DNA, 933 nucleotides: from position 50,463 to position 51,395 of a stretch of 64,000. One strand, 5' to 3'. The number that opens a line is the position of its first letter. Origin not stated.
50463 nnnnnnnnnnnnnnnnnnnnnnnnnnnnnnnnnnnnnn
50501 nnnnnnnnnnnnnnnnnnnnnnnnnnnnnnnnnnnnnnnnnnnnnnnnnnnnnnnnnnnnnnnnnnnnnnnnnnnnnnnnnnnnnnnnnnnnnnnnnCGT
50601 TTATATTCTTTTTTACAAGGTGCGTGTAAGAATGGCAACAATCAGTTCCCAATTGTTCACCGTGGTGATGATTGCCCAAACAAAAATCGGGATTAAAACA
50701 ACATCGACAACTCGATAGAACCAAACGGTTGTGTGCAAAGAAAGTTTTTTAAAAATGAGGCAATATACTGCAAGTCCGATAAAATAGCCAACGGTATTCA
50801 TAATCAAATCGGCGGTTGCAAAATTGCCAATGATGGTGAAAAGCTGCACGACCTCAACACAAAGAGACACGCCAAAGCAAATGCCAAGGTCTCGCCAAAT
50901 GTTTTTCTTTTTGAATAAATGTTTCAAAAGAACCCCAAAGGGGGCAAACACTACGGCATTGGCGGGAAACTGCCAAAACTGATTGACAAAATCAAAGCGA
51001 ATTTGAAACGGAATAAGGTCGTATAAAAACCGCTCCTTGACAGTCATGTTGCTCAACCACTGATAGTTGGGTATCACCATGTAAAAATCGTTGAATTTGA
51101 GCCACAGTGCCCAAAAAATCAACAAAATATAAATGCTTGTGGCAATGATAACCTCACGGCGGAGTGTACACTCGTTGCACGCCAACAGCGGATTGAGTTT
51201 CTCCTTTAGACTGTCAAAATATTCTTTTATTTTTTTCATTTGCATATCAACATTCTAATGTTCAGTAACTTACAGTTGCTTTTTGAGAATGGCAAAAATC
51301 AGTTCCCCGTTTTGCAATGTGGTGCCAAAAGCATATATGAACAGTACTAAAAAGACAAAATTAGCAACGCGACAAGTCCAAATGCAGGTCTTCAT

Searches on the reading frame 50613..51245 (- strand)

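Call 48: search_protein_families(library=pfam, proteins=[window:50613-51245:-], max_evalue=0.00001)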
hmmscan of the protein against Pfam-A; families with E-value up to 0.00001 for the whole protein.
window:50613-51245:- (210 aa): 1 family
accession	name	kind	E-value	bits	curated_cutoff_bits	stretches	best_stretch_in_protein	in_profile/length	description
PF04892.17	VanZ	-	1.5e-19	71.3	30.1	1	38-164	3-125/126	VanZ like family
